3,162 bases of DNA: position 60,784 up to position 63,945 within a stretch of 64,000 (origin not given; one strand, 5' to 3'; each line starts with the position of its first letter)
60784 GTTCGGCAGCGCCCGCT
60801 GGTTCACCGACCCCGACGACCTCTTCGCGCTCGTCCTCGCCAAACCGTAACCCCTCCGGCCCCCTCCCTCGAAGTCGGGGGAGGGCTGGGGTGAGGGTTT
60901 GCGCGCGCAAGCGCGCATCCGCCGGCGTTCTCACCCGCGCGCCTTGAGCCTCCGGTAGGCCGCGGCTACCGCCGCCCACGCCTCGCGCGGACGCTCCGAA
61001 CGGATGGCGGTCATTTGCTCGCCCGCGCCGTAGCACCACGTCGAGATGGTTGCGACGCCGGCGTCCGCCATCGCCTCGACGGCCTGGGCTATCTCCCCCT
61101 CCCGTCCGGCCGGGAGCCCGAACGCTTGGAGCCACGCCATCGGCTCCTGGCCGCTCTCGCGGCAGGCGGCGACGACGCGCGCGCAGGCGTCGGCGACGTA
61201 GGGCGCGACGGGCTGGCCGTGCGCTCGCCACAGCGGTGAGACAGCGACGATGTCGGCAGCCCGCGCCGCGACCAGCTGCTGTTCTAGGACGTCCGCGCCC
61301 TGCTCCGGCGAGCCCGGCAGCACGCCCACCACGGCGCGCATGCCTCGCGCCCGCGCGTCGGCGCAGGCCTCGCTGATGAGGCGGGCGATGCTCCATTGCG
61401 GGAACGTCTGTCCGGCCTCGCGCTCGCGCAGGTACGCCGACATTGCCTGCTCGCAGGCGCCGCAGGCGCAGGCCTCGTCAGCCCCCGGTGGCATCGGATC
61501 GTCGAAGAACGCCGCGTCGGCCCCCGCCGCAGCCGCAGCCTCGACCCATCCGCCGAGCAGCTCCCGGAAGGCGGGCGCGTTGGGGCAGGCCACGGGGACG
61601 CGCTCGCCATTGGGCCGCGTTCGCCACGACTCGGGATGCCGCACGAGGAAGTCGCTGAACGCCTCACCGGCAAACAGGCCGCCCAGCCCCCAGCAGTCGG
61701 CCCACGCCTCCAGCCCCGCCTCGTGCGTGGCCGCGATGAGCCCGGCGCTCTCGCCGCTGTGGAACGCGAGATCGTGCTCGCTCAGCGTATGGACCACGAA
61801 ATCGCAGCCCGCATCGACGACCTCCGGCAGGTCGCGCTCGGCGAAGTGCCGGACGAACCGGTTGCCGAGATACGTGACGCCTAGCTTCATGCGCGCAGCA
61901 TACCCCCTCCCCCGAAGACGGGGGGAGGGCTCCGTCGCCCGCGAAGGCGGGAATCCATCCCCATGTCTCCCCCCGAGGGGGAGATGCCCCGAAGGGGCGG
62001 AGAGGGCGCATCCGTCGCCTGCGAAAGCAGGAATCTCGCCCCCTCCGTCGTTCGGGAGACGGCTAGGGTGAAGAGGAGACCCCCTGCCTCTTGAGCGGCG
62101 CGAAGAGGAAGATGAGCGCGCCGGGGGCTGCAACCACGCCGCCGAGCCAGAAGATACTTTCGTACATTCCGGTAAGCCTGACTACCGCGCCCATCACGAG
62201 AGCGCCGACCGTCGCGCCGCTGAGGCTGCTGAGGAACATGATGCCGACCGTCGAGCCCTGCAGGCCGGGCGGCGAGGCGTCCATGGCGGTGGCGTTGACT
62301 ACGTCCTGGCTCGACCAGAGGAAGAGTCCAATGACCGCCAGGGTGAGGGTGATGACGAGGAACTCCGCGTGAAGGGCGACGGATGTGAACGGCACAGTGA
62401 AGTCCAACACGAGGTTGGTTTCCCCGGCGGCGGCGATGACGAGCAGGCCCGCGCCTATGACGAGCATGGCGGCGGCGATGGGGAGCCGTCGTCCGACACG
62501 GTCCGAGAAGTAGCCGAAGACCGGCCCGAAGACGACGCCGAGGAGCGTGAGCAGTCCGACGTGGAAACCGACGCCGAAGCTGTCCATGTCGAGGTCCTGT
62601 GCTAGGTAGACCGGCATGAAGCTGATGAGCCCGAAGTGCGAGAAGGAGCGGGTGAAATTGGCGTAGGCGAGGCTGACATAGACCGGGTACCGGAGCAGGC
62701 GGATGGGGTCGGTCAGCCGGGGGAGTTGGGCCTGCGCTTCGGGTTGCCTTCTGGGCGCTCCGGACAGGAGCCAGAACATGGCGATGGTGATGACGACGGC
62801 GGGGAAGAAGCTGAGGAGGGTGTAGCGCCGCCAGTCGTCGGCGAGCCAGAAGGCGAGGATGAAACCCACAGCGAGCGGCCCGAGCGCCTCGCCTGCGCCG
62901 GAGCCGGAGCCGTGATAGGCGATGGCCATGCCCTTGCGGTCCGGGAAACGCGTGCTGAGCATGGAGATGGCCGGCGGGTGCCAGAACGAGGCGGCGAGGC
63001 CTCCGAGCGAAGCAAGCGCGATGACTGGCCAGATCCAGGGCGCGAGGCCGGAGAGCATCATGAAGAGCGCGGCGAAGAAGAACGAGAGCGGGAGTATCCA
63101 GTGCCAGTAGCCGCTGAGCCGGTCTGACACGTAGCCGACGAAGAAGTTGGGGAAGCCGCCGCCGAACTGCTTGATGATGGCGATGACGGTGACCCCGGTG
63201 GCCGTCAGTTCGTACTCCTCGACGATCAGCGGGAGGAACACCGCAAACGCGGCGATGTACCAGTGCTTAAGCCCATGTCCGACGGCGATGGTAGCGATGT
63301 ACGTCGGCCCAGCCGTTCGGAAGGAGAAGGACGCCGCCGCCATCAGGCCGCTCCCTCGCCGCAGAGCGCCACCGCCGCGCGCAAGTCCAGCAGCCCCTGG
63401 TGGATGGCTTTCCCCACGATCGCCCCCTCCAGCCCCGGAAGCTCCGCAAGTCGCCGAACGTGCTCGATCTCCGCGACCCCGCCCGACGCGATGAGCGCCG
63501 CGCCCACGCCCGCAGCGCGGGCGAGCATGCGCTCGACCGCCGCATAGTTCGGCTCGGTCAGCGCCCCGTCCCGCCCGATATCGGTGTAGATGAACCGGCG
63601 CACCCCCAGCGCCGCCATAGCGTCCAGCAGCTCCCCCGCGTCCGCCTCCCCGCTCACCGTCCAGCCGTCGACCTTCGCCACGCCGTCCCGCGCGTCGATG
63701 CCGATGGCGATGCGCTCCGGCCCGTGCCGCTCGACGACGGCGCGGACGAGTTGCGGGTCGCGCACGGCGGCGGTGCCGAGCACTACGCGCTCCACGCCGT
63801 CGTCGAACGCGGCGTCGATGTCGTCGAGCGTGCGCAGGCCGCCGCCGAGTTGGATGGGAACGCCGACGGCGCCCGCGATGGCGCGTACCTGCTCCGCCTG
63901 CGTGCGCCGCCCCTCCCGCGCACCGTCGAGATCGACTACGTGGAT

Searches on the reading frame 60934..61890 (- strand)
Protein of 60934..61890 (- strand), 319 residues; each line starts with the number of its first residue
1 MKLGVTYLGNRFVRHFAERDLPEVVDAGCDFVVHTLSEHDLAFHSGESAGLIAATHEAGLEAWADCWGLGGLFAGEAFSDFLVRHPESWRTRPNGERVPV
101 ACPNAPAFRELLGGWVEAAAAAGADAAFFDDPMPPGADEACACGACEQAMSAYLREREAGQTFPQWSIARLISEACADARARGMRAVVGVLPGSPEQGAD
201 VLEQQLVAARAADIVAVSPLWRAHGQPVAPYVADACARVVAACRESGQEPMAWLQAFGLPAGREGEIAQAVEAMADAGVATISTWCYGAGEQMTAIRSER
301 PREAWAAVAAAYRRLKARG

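Call 35: search_protein_families(library=pfam, proteins=[window:60934-61890:-], max_evalue=10)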
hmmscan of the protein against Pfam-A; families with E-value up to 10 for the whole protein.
seq(319 aa): 1 family
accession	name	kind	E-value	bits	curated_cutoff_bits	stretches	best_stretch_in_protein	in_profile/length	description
PF14442.11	Bd3614_N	-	0.18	12.6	25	1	205-249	11-55/92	Bd3614-like deaminase N-terminal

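Call 36: search_solved_structures(query=window:60934-61890:-, max_evalue=10)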
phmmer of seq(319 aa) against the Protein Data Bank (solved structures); distinct sequences matched with E-value up to 10: 1.
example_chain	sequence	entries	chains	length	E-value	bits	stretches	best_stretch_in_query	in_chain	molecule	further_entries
8wzz_A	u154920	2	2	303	0.89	11.9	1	216-263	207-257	SDR16 | short-chain dehydrogenase/reductase 16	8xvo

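Call 37: find_homologous_proteins(query=window:60934-61890:-, max_evalue=0.001)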
Query seq(319 aa) (319 aa): 63 proteins with E <= 0.001 among 8000 candidates.
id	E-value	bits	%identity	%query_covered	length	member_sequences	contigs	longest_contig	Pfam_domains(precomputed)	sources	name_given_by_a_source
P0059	4.9e-202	688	97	100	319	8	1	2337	-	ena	-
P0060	3.0e-187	639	89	100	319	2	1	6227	-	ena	-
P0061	2.4e-163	561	78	99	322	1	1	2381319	-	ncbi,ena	-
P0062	4.0e-156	537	75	100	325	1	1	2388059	-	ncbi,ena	-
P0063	2.3e-150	518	72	99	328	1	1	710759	-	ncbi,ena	-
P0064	5.4e-146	504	71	99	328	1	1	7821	-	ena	-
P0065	2.0e-145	502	70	99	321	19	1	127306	-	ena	-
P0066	3.3e-144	498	71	99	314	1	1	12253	-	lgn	-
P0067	4.3e-144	498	70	99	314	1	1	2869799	-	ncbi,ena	-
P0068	8.5e-144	497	70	99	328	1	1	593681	-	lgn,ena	-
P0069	1.3e-143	496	69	99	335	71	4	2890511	-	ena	-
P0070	1.6e-143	496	70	99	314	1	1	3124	-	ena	-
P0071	2.0e-143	496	71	99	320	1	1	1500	-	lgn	-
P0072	2.3e-143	495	71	99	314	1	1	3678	-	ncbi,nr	ncbi:MAG: hypothetical protein OXE50_05860 [Chloroflexi bacterium]|nr:hypothetical protein [Chlorofl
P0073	2.8e-143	495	71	99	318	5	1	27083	-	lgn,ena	-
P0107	1.7e-97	345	52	100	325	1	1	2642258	-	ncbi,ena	-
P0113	5.1e-80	287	44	100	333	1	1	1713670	-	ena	-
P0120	1.7e-58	216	38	99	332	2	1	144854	-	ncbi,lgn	-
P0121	4.8e-51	192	31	100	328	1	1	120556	-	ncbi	ncbi:MAG: hypothetical protein ABH868_01365 [bacterium]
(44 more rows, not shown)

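Call 38: find_encoding_contigs(protein=P0113, flank=10000, max_places=1)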
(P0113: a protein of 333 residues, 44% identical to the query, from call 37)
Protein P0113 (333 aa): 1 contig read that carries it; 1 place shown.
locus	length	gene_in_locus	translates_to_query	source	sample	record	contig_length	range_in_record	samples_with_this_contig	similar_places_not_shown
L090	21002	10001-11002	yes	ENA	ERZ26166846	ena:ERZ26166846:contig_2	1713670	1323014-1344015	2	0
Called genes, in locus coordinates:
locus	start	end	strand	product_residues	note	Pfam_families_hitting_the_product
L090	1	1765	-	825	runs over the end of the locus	PF01841:Transglut_core, PF13559:DUF4129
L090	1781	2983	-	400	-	PF01882:DUF58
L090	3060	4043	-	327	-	PF00493:MCM, PF20030:bpMoxR, PF05496:RuvB_N (faint), PF00004:AAA (weak), PF07726:AAA_3, PF07728:AAA_5, PF17863:AAA_lid_2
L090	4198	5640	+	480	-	PF13360:PQQ_2, PF13570:Beta-prop_ACSF4, PF01011:PQQ (weak), PF25293:Beta-prop_EMC1_N (faint), PF07774:EMC1_C (faint), PF01011:PQQ (weak), PF13360:PQQ_2, PF13570:Beta-prop_ACSF4, +1 more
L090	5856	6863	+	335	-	PF00005:ABC_tran, PF13304:AAA_21 (weak), PF08352:oligo_HPY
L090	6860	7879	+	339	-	PF00005:ABC_tran, PF13304:AAA_21 (faint), PF08352:oligo_HPY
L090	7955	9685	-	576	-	PF02129:Peptidase_S15, PF08530:PepX_C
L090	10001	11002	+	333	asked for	-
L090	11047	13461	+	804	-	PF00488:MutS_V, PF20297:MSSS, PF01713:Smr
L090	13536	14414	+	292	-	PF07690:MFS_1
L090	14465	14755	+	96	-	PF07690:MFS_1 (weak)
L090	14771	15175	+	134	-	PF00486:Trans_reg_C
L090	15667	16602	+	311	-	PF00512:HisKA, PF02518:HATPase_c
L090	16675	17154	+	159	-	-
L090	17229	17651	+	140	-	-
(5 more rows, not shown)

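Call 39: find_encoding_contigs(protein=P0120, flank=10000, max_places=1)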
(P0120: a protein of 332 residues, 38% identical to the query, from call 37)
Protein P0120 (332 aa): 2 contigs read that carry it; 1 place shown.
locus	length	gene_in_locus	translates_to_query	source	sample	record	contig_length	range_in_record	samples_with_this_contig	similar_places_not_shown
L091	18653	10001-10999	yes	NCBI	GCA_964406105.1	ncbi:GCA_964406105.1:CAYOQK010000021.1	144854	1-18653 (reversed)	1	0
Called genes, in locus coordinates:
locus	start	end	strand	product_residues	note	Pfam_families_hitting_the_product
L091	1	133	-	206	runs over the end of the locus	PF01292:Ni_hydr_CYTB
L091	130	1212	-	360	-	PF09699:Paired_CXXCH_1 (faint), PF14537:Cytochrom_c3_2 (faint), PF22113:Mtrc-MtrF_II-IV_dom (faint), PF22678:Cytochrom_c_NrfB-like (faint), PF14522:Cytochrome_C7 (weak)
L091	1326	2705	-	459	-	PF14522:Cytochrome_C7 (faint), PF09699:Paired_CXXCH_1 (faint), PF14537:Cytochrom_c3_2 (faint), PF13435:Cytochrome_C554 (weak), PF13447:Multi-haem_cyto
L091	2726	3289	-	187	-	PF03264:Cytochrom_NNT, PF22113:Mtrc-MtrF_II-IV_dom (faint), PF22678:Cytochrom_c_NrfB-like (faint), PF14522:Cytochrome_C7 (faint), PF14537:Cytochrom_c3_2 (faint)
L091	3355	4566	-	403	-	PF13372:Alginate_exp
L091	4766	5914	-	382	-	PF04055:Radical_SAM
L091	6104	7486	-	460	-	PF01743:PolyA_pol, PF12627:PolyA_pol_RNAbd, PF01966:HD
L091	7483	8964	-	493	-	PF18962:Por_Secre_tail (weak)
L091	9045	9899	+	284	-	PF00892:EamA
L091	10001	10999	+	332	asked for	-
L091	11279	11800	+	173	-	PF00293:NUDIX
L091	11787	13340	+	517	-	PF00890:FAD_binding_2, PF01266:DAO, PF03486:HI0933_like (faint), PF07992:Pyr_redox_2 (faint), PF02910:Succ_DH_flav_C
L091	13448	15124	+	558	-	PF00485:PRK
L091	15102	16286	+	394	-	PF07690:MFS_1, PF12832:MFS_1_like (weak), PF07690:MFS_1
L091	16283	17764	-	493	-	PF00221:Lyase_aromatic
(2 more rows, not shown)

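Call 40: find_encoding_contigs(protein=P0121, flank=10000, max_places=1)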
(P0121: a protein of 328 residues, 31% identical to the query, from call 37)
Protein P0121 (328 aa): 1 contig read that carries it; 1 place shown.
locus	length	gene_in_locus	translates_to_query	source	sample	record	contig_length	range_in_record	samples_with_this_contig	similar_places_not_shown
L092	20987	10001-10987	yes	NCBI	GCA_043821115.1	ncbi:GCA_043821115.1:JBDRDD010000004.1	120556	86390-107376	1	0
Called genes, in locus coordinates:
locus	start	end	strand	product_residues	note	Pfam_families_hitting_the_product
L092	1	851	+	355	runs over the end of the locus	PF05593:RHS_repeat (faint)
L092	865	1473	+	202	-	PF03734:YkuD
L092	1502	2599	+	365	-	PF05559:DUF763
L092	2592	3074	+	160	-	PF12641:Flavodoxin_3 (weak), PF12724:Flavodoxin_5, PF00258:Flavodoxin_1, PF03358:FMN_red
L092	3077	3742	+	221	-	PF03853:YjeF_N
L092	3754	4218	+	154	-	-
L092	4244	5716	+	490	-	PF00342:PGI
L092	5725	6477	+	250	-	PF01026:TatD_DNase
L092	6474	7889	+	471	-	PF04715:, PF00425:Chorismate_bind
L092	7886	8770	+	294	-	PF01063:Aminotran_4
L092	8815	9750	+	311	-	PF01145:Band_7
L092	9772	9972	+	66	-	PF04024:PspC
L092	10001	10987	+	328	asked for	-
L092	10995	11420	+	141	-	PF00472:RF-1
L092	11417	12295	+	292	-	PF02219:MTHFR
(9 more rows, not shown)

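Call 59: predict_structure(alignment_id=A1)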
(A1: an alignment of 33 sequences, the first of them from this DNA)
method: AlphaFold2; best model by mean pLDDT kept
length: 319 residues; sequences in the alignment: 33
mean_pLDDT: 92.4   pTM: 0.91
mean pLDDT of the five models: 92.4, 92.0, 92.0, 91.0, 89.7
residues with pLDDT >= 90: 240; 70-90: 70; 50-70: 9; < 50: 0
segments of 3 or more residues with pLDDT < 50: none
pLDDT, mean of each block of 10 residues (from residue 1): 92 95 97 91 88 98 93 73 92 91 95 96 96 72 95 92 91 97 97 81 90 96 92 97 97 95 97 98 93 89 97 93
secondary structure, 60 per line:
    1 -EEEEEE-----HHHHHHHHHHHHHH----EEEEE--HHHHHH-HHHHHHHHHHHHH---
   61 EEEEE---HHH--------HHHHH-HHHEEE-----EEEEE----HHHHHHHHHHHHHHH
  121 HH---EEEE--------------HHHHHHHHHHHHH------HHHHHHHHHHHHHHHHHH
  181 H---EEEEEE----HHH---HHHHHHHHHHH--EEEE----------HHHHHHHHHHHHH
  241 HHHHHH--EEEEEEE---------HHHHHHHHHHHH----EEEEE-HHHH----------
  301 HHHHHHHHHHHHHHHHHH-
elements in order: E2-7 H13-26 E31-35 H38-43 H45-57 E61-65 H80-84 E89-91 E97-101 H106-122 E126-129 H144-156 H163-181 E185-190 H201-211 E214-217 H228-246 E249-255 H265-276 E281-285 H287-290 H301-318

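Call 61: fold_search(model_id=the predicted structure, library=pdb)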
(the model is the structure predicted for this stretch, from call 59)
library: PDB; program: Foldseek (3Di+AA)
matches with E <= 10: 1799; with E <= 0.001: 497
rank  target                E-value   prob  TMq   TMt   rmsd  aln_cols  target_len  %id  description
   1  6tbh_A                5.1e-09  1.00  0.65  0.41   6.4       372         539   12  Structure of a beta galactosidase with inhibitor (released 2020-08-19)
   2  8faa_A                5.8e-09  1.00  0.65  0.43   6.8       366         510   14  Crystal structure of Xanthomonas campestris GH35 beta-galactosidase (released 2023-11-29)
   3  5jaw_E                6.9e-09  1.00  0.63  0.41   6.6       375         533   12  Structure of a beta galactosidase with inhibitor (released 2017-05-10)
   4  6tbj_E                8.7e-09  1.00  0.64  0.41   6.4       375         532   11  Structure of a beta galactosidase with inhibitor (released 2020-08-19)
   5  6tbj_H                9.2e-09  1.00  0.61  0.40   6.9       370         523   12  Structure of a beta galactosidase with inhibitor (released 2020-08-19)
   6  3u7v                  1.1e-08  1.00  0.63  0.41   7.1       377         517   13  The structure of a putative Beta-galactosidase from Caulobacter crescentus CB15. (released 2011-12-21)
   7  6tbf_D                1.4e-08  1.00  0.65  0.41   6.3       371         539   12  Structure of a beta galactosidase with inhibitor (released 2020-08-19)
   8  6tbf_A                1.4e-08  1.00  0.62  0.39   7.0       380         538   12  Structure of a beta galactosidase with inhibitor (released 2020-08-19)
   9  8yeb_I                1.6e-08  1.00  0.55  0.60   7.1       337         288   14  Crystal structure of L-ribulose 3-epimerase from Arthrobacter globiformis M30 (released 2025-02-12)
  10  6tbi_B                1.7e-08  1.00  0.65  0.41   6.3       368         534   12  Structure of a beta galactosidase with inhibitor (released 2020-08-19)
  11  6tbg_A                1.9e-08  1.00  0.63  0.41   6.4       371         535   11  Structure of a beta galactosidase with inhibitor (released 2020-08-19)
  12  6w6a_A                2.3e-08  1.00  0.51  0.64   7.7       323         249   15  Crystal structure of a pyridoxine 5'-phosphate synthease from Stenotrophomonas maltophilia K279a (released 2020-03-25)
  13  5jaw_H                2.6e-08  1.00  0.63  0.41   6.5       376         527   12  Structure of a beta galactosidase with inhibitor (released 2017-05-10)
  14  8pej_H                2.6e-08  1.00  0.61  0.39   6.7       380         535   12  CjGH35 with a Galactosidase Activity-Based Probe (released 2023-10-04)
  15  4d1i_G                2.7e-08  1.00  0.64  0.41   6.4       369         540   12  The structure of the GH35 beta-galactosidase Bgl35A from Cellvibrio japonicus (released 2014-05-28)
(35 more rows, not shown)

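Call 62: search_solved_structures(query=A1, max_evalue=10, show_alignments=2)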
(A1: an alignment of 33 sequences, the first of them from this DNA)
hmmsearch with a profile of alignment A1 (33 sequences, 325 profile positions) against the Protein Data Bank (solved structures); distinct sequences matched with E-value up to 10: 1.
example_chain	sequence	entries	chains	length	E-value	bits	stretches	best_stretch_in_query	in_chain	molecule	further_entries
6lvw_A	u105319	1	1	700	0.11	15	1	1-32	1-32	Beta-galactosidase Bga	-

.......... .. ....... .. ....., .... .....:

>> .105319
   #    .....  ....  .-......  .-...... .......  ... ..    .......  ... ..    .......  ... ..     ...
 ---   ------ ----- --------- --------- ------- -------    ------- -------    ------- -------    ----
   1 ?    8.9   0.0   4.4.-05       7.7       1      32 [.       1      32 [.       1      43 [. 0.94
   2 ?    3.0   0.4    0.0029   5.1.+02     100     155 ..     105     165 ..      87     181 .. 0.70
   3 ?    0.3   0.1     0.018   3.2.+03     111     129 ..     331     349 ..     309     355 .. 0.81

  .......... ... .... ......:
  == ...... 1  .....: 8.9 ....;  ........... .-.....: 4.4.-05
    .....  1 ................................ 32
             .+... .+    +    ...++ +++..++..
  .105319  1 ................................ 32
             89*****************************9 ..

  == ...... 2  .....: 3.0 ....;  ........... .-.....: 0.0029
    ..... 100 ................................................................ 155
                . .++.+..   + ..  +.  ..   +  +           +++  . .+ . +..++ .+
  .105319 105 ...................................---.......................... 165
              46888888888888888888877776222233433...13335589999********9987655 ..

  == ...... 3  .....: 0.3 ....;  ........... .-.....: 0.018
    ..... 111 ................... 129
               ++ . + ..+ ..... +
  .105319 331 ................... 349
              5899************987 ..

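Call 63: search_protein_families(library=pfam, alignment_id=A1, max_evalue=1)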
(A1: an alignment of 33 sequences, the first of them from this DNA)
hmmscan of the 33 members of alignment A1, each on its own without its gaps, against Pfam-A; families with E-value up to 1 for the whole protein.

A. member 1, seq(319 aa): 1 family
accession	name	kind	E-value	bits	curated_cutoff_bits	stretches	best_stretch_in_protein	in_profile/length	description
PF14442.11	Bd3614_N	-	0.18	12.6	25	0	205-249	11-55/92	Bd3614-like deaminase N-terminal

B. families by the number of members that match (of 33 scanned): 16 families
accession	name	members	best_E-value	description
PF16126.11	DUF4838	4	0.07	Domain of unknown function (DUF4838)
PF08474.16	MYT1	3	0.19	Myelin transcription factor 1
PF01261.30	AP_endonuc_2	2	0.15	Xylose isomerase-like TIM barrel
PF12804.13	NTP_transf_3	1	0.0079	MobA-like NTP transferase domain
PF01522.26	Polysacc_deac_1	1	0.021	Polysaccharide deacetylase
PF02879.22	PGM_PMM_II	1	0.043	Phosphoglucomutase/phosphomannomutase, alpha/beta/alpha domain II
PF14871.12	GHL6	1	0.065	Hypothetical glycosyl hydrolase 6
PF11747.13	RebB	1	0.086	Killing trait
PF09043.17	Lys-AminoMut_A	1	0.1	D-Lysine 5,6-aminomutase TIM-barrel domain of alpha subunit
PF03328.21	HpcH_HpaI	1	0.14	HpcH/HpaI aldolase/citrate lyase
PF25212.1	HVO_A0114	1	0.14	HVO_A0114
PF03537.19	Glyco_hydro_114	1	0.16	Glycoside-hydrolase family GH114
PF00586.29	AIRS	1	0.16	AIR synthase related protein, N-terminal domain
PF14442.11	Bd3614_N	1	0.18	Bd3614-like deaminase N-terminal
PF01791.15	DeoC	1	0.18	DeoC/LacD family aldolase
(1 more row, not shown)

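Call 64: find_encoding_contigs(protein=P0107, flank=10000, max_places=1)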
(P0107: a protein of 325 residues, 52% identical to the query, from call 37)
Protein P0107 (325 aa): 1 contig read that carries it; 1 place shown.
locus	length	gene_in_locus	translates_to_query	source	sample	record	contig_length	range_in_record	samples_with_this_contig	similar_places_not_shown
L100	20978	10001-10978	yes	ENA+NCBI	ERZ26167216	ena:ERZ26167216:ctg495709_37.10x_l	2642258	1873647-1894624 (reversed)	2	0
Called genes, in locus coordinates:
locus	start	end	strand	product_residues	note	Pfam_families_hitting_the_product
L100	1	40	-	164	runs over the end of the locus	PF13577:SnoaL_4, PF00866:Ring_hydroxyl_B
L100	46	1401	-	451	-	PF00355:Rieske, PF00848:Ring_hydroxyl_A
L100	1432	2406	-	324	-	PF00561:Abhydrolase_1, PF12146:Hydrolase_4, PF12697:Abhydrolase_6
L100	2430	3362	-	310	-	PF00903:Glyoxalase, PF13669:Glyoxalase_4 (faint), PF18029:Glyoxalase_6, PF00903:Glyoxalase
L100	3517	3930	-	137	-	-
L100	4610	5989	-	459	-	PF01546:Peptidase_M20 (faint)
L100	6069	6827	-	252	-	PF00106:adh_short, PF08659:KR, PF13561:adh_short_C2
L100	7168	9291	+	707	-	PF06808:DctM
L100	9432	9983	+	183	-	-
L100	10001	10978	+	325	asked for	-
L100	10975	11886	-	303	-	PF00126:HTH_1, PF03466:LysR_substrate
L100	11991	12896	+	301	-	PF12974:Phosphonate-bd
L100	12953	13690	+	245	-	PF00005:ABC_tran, PF13304:AAA_21 (faint)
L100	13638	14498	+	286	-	PF00528:BPD_transp_1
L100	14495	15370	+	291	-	PF00528:BPD_transp_1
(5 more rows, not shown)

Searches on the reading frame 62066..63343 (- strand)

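Call 11: search_protein_families(library=ncbifam, proteins=[window:62066-63343:-], max_evalue=0.00001)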
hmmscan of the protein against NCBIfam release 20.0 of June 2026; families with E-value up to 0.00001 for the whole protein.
window:62066-63343:- (426 aa): 4 families
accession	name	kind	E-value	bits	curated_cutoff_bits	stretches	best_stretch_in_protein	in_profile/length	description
TIGR00881.1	2A0104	subfamily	7.2e-20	71.3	407.75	1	32-392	13-374/379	phosphoglycerate transporter protein PgtP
TIGR00893.1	2A0114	subfamily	1.4e-12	47.3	395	1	40-414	20-397/399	D-galactonate transporter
TIGR00895.1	2A0115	subfamily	1.6e-08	33.9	418.55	0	239-406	35-182/398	aromatic acid/H+ symport family MFS transporter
NF049980.1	SfMCT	equivalog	1.7e-08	33.5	320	1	24-402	12-376/378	L-lactate MFS transporter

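Call 12: search_protein_families(library=pfam, proteins=[window:62066-63343:-], max_evalue=0.0001)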
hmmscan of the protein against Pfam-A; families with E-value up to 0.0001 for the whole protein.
window:62066-63343:- (426 aa): 1 family
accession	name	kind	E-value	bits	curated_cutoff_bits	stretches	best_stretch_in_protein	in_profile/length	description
PF07690.21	MFS_1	-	9.9e-34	117.2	33.4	1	30-374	12-340/347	Major Facilitator Superfamily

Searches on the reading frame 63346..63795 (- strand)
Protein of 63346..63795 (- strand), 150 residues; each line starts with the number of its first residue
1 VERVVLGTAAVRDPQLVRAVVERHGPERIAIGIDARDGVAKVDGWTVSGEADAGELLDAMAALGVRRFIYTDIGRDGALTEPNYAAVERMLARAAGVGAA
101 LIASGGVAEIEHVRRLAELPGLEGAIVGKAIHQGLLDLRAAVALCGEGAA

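Call 11: search_protein_families(library=ncbifam, proteins=[window:63346-63795:-], max_evalue=0.00001)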
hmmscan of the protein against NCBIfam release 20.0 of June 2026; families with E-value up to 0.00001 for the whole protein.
window:63346-63795:- (150 aa): 10 families
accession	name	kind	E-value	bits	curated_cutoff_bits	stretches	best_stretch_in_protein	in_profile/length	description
TIGR00007.1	TIGR00007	equivalog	4.7e-32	111.5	228.95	1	2-140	96-230/231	1-(5-phosphoribosyl)-5-[(5-phosphoribosylamino)methylideneamino]imidazole-4-carboxamide isomerase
NF010112.0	PRK13585.1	equivalog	5.2e-25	88.4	243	1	2-144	99-237/241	1-(5-phosphoribosyl)-5-[(5-phosphoribosylamino)methylideneamino]imidazole-4-carboxamide isomerase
TIGR01919.1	hisA-trpF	equivalog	6.1e-23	81.6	306.45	1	2-143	98-240/243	bifunctional 1-(5-phosphoribosyl)-5-((5-phosphoribosylamino)methylideneamino)imidazole-4-carboxamide isomerase/phosphoribosylanthranilate is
NF010114.0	PRK13587.1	equivalog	1.1e-17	64.5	305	1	2-133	100-226/234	1-(5-phosphoribosyl)-5-((5-phosphoribosylamino)methylideneamino)imidazole-4-carboxamide isomerase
NF003156.0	PRK04128.1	equivalog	3.1e-15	56.7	285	1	2-141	97-224/231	1-(5-phosphoribosyl)-5-((5-phosphoribosylamino)methylideneamino)imidazole-4-carboxamide isomerase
NF010712.0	PRK14114.1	equivalog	1.1e-08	34.9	327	1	5-137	100-232/241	1-(5-phosphoribosyl)-5-((5-phosphoribosylamino)methylideneamino)imidazole-4-carboxamide isomerase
NF038364.1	AglZ_HisF2_fam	equivalog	3e-08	33.4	310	1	1-128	96-225/248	AglZ/HisF2 family acetamidino modification protein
TIGR03572.1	WbuZ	equivalog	6.5e-08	32.2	299.7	1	2-131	98-230/232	glycosyl amidation-associated protein WbuZ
TIGR00735.1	hisF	equivalog_domain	1.6e-07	30.9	294.55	1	3-136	99-237/254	imidazole glycerol phosphate synthase subunit HisF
NF010113.0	PRK13586.1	equivalog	4.2e-06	26.6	238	1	3-136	98-226/232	1-(5-phosphoribosyl)-5-((5-phosphoribosylamino)methylideneamino)imidazole-4-carboxamide isomerase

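Call 12: search_protein_families(library=pfam, proteins=[window:63346-63795:-], max_evalue=0.0001)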
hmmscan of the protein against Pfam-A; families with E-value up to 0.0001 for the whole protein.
window:63346-63795:- (150 aa): 1 family
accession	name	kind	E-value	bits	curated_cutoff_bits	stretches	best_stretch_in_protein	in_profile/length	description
PF00977.27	His_biosynth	-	1.3e-32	113.5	23.6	1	2-136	97-227/228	Histidine biosynthesis protein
